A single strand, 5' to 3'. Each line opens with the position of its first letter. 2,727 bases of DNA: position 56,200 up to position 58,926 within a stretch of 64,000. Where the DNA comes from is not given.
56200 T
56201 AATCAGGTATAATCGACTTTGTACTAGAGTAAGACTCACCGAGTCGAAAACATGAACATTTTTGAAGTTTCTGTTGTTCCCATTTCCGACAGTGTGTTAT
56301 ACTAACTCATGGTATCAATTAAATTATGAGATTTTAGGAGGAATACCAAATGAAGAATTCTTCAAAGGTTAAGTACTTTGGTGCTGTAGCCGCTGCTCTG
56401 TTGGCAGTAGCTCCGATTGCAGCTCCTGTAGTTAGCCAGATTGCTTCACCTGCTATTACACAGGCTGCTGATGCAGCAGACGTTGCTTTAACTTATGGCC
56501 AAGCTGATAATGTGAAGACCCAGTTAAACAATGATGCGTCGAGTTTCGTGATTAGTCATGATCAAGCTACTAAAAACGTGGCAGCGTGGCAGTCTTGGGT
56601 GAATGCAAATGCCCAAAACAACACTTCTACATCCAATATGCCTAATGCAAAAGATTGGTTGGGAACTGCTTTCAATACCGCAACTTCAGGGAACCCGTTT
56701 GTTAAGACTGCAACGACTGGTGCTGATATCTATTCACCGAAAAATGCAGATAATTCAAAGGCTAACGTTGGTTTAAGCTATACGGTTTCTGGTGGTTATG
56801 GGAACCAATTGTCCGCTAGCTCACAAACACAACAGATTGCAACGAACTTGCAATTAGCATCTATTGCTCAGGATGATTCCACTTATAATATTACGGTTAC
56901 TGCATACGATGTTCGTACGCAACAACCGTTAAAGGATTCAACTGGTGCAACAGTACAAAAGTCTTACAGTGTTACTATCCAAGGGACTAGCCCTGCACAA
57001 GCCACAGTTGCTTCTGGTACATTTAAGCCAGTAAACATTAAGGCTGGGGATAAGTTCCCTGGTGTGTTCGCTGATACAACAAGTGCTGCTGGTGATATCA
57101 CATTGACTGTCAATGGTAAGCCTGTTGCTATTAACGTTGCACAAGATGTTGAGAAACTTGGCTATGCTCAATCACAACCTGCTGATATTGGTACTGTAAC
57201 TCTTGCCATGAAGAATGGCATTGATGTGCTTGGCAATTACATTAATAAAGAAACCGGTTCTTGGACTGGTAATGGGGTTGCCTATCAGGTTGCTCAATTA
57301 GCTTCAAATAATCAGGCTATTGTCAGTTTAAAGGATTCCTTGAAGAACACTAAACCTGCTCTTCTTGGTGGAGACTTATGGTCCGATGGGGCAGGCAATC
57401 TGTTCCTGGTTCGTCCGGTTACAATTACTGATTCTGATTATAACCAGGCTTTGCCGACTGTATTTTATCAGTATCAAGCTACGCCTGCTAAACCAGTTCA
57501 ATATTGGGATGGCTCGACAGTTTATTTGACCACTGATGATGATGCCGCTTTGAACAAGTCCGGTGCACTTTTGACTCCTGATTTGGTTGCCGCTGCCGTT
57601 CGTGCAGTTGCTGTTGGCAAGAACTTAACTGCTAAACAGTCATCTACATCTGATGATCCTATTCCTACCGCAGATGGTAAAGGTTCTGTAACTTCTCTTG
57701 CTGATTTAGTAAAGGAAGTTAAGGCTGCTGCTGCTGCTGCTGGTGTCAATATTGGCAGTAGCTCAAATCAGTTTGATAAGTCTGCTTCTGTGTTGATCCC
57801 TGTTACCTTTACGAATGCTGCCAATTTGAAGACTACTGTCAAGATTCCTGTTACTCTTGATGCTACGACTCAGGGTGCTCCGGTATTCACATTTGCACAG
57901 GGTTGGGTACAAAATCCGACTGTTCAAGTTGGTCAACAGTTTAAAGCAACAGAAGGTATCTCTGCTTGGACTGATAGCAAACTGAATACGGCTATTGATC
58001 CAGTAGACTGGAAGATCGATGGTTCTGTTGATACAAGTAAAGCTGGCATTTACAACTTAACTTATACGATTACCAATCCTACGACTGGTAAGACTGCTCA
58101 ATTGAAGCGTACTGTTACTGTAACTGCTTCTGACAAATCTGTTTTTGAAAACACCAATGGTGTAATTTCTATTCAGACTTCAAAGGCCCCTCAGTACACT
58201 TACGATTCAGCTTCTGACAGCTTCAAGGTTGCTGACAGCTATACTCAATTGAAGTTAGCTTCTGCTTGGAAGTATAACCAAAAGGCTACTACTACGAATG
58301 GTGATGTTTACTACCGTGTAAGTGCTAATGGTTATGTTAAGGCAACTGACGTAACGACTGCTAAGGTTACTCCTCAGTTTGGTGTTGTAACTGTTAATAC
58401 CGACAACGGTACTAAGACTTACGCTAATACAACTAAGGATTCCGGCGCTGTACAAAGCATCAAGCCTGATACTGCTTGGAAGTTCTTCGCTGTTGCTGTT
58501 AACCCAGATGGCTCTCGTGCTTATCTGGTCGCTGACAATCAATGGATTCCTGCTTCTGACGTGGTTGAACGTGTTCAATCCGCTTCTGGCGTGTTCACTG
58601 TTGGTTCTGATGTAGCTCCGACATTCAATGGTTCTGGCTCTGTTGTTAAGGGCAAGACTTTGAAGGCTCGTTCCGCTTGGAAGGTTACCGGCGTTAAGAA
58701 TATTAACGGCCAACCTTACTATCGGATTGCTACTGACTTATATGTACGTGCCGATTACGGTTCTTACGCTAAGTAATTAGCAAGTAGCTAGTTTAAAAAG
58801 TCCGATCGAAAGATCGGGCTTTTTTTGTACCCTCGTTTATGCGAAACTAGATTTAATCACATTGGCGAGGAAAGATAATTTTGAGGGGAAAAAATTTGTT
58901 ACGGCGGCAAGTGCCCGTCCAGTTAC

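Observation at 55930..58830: Low-GC, T-ending-codon-biased surface protein gene with twin promoters and a strong terminator: candidate S-layer or major surface protein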

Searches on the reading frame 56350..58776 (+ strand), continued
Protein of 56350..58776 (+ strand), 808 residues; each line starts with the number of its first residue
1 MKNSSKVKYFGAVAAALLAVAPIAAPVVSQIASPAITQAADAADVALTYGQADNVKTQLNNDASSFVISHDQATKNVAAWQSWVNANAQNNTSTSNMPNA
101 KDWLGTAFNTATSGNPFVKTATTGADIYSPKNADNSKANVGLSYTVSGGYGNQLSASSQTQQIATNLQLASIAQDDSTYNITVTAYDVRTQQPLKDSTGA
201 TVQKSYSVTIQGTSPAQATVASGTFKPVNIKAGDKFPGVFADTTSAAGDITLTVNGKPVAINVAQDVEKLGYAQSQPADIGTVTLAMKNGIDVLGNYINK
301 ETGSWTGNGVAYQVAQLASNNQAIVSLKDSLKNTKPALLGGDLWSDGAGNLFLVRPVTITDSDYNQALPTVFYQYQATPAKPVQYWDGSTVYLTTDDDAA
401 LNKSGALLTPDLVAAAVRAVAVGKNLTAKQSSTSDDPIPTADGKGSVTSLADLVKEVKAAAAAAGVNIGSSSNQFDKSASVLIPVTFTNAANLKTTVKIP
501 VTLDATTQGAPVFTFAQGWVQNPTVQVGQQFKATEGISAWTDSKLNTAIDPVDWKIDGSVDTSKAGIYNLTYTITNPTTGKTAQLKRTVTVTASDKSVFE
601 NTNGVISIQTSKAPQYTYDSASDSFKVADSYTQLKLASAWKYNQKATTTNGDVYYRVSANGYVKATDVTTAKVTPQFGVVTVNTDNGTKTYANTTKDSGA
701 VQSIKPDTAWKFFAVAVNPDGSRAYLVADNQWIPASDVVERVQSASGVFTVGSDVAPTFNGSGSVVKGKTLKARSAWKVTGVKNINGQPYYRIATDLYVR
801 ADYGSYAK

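Call 36: fold_search(model_id=the predicted structure, library=pdb)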
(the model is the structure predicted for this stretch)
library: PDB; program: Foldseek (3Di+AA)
matches with E <= 10: 1319; with E <= 0.001: 73
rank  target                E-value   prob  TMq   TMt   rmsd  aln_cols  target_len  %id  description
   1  4hmc                  6.8e-08  1.00  0.10  0.14  11.0       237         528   19  Crystal structure of cold-adapted chitinase from Moritella marina (released 2013-05-01)
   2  4mb3                  7.6e-08  1.00  0.10  0.15  10.9       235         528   19  Crystal structure of E153Q mutant of cold-adapted chitinase from Moritella marina (released 2014-03-19)
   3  1l3w                  1.0e-07  0.97  0.10  0.14  29.1       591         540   11  C-cadherin Ectodomain (released 2002-04-26)
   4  8d40_B                1.1e-07  0.99  0.10  0.16  35.6       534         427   10  Crystal structure of human CELSR1 EC1-4 (released 2023-08-30)
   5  3q2w_A                1.9e-07  0.95  0.09  0.11  30.8       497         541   12  Crystal structure of mouse N-cadherin ectodomain (released 2011-02-23)
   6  5szn_A                2.9e-07  0.95  0.10  0.12  37.6       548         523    9  Protocadherin gamma A9 extracellular cadherin domains 1-5 (released 2016-10-19)
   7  6vg1_A                9.2e-07  0.90  0.10  0.12  34.7       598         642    8  xenopus protocadherin 8.1 EC1-6 (released 2020-03-11)
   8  9g93_A                1.1e-06  0.96  0.11  0.12  21.9       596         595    9  CryoET structure of the in vitro grown Bacillus anthracis Sap S-layer (released 2024-12-18)
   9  5szl_C                1.3e-06  0.93  0.09  0.14  31.3       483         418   11  Protocadherin gamma A1 extracellular cadherin domains 1-4 (released 2016-10-19)
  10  5t9t_B                2.0e-06  0.93  0.11  0.14  33.7       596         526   10  Protocadherin Gamma B2 extracellular cadherin domains 1-5 (released 2016-10-19)
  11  7nit_A                2.4e-06  0.93  0.08  0.06  33.1       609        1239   12  X-ray structure of a multidomain BbgIII from Bifidobacterium bifidum (released 2021-12-22)
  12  6vfr_A                3.5e-06  0.95  0.10  0.16  32.2       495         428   10  Crystal structure of human protocadherin 18 EC1-EC4 (released 2020-03-11)
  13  7nit_D                5.8e-06  0.87  0.08  0.06  32.8       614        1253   11  X-ray structure of a multidomain BbgIII from Bifidobacterium bifidum (released 2021-12-22)
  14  5fq8_G                6.1e-06  1.00  0.09  0.30  15.2       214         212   16  Crystal structure of the SusCD complex BT2261-2264 from Bacteroides thetaiotaomicron (released 2016-12-21)
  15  5v5x_A                6.1e-06  0.97  0.12  0.18  30.4       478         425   10  Protocadherin gammaB7 EC3-6 cis-dimer structure (released 2017-11-01)
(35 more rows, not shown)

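Call 76: find_related_loci(query=P0042, collection=viral_contigs, flank=6000)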
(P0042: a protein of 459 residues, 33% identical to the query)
Query P0042 (459 aa) in viral_contigs; peptide patterns used: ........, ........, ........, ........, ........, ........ (x = any residue, [..] = any of these).
87 stretches matched a pattern; 13 encode a relative of the query (tblastn E <= 1e-3); 12 distinct loci.
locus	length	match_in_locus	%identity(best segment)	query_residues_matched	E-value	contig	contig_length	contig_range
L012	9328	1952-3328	100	1-459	0e+0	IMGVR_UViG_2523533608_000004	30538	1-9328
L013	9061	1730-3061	57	1-459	5e-116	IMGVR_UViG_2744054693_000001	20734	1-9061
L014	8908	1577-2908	51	1-459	2e-111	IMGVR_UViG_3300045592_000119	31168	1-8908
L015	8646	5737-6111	29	327-453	3e-7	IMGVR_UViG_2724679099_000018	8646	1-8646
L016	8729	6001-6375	27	327-453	3e-5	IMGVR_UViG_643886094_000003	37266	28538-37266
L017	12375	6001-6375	26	327-453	5e-5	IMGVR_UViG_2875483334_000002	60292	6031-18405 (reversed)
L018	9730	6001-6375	26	327-453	5e-5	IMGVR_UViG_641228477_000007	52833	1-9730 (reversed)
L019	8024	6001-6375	26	327-453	6e-5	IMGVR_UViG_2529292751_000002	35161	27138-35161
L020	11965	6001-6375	26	327-453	5e-5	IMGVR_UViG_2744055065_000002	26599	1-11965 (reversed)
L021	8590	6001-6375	27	327-453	7e-5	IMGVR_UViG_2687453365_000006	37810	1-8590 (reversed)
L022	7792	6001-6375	27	327-453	1e-4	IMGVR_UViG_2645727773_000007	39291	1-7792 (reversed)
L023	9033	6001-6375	25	327-453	2e-4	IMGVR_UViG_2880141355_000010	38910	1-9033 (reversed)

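Call 77: find_related_loci(query=window:56350-58773:+, collection=viral_contigs, flank=6000)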
Query window:56350-58773:+ (808 aa) in viral_contigs; peptide patterns used: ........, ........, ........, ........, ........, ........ (x = any residue, [..] = any of these).
36 stretches matched a pattern, but none encodes a relative of the query by tblastn (E <= 1e-3).

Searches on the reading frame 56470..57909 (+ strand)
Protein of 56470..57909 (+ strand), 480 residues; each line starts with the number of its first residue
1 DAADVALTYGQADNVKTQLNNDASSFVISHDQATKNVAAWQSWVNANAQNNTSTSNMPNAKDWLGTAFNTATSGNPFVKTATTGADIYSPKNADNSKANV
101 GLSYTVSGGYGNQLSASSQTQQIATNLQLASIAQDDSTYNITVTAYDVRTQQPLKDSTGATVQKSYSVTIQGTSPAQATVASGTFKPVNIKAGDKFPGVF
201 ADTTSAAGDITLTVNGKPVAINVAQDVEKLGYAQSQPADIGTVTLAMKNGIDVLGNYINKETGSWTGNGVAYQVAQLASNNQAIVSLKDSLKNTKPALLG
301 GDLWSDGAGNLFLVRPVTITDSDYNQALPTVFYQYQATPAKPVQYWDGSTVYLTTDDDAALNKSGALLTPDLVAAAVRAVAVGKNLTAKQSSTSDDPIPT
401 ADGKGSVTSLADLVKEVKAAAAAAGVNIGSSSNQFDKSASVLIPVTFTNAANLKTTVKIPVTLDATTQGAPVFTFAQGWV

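Call 80: search_protein_representatives(protein=window:56470-57909:+)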
Query: 480 residues. Proteins with E-value up to 0.001 (for the whole library): 4; up to 1e-10: 3; up to 1e-30: 1. The best 4 are listed.
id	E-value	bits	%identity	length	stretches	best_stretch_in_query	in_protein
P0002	2.1e-161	554.5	63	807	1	5-480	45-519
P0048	1.2e-29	120.3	36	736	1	71-464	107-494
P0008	3.2e-23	99.1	34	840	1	63-478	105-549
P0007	4.2e-10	55.9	31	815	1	98-478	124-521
